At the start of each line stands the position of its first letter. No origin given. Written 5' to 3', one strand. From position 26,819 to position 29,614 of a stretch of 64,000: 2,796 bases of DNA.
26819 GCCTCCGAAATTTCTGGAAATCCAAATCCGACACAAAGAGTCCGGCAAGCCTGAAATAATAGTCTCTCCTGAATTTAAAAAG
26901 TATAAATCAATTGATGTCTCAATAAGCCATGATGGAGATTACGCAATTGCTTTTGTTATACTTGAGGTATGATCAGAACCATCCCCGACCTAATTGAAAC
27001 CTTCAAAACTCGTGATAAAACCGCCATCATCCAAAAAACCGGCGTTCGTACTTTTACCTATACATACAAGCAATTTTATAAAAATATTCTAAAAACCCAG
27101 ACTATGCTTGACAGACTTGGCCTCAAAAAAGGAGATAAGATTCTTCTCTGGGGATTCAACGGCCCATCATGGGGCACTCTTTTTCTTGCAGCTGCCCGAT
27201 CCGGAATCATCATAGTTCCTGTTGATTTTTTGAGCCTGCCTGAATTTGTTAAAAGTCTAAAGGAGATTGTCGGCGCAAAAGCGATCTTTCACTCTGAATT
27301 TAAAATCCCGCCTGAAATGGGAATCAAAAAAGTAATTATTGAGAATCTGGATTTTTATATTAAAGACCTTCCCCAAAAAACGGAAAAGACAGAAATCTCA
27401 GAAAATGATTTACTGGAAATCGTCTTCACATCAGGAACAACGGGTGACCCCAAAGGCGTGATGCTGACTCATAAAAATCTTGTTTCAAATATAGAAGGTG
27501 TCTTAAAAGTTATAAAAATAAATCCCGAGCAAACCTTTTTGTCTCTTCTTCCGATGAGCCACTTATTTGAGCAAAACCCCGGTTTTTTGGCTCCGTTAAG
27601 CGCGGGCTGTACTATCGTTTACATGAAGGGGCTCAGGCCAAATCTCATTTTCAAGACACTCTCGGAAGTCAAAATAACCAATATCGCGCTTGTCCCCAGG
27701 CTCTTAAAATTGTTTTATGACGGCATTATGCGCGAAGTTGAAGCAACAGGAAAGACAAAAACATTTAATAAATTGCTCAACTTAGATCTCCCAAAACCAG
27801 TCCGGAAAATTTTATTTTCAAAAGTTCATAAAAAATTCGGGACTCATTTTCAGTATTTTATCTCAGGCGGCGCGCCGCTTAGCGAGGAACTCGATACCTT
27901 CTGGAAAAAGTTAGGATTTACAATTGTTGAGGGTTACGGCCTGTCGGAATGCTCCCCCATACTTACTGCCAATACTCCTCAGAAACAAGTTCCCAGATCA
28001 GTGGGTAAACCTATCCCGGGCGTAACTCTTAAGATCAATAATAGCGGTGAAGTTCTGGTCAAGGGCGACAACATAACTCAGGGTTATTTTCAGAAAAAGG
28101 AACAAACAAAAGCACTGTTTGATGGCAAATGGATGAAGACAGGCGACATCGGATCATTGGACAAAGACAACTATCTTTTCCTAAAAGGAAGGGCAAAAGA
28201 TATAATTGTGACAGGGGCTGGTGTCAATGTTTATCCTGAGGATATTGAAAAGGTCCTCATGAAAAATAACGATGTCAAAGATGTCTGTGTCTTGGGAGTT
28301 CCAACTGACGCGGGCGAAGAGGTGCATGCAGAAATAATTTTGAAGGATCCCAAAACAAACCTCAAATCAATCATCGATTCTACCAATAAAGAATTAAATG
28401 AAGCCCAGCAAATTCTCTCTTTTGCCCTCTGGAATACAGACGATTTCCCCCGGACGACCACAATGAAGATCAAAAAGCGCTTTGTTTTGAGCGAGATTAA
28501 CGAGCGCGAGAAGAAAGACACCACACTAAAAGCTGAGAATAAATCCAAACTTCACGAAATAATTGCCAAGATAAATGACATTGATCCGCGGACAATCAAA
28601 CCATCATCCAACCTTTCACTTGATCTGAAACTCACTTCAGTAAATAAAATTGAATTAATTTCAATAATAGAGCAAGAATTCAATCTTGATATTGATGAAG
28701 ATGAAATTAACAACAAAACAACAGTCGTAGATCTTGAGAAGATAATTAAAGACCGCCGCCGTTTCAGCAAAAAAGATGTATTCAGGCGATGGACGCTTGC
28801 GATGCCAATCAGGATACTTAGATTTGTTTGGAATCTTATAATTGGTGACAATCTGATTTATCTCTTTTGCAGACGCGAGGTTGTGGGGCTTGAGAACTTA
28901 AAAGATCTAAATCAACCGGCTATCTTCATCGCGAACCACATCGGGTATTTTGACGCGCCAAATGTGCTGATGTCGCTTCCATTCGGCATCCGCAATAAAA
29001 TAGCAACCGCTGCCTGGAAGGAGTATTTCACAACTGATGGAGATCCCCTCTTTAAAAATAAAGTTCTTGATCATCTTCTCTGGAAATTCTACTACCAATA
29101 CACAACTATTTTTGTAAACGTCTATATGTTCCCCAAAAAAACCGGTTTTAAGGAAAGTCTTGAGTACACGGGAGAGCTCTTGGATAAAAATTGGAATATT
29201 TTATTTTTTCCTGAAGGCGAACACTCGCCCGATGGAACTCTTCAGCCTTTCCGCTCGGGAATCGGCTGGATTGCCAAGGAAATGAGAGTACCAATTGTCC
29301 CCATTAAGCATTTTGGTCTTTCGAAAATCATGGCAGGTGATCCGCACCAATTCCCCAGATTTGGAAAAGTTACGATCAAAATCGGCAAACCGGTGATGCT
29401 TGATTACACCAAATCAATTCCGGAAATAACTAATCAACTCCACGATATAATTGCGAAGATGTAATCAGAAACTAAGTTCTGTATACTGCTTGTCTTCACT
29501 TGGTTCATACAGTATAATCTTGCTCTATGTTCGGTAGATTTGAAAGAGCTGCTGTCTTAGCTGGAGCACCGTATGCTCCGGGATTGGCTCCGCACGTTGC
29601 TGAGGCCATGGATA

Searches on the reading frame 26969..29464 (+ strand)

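Call 59: search_protein_families(library=pfam, proteins=[window:26969-29464:+], max_evalue=0.00001)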
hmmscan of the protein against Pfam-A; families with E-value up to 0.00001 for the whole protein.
window:26969-29464:+ (831 aa): 3 families
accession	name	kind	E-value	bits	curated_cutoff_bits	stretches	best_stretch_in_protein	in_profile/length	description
PF00501.34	AMP-binding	-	1.3e-67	228.8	29.9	1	13-374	7-384/384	AMP-binding enzyme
PF01553.26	Acyltransferase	-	6.7e-15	55.5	23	1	636-779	2-129/132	Acyltransferase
PF00550.31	PP-binding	-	1.7e-08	35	20.8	1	527-591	2-65/67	Phosphopantetheine attachment site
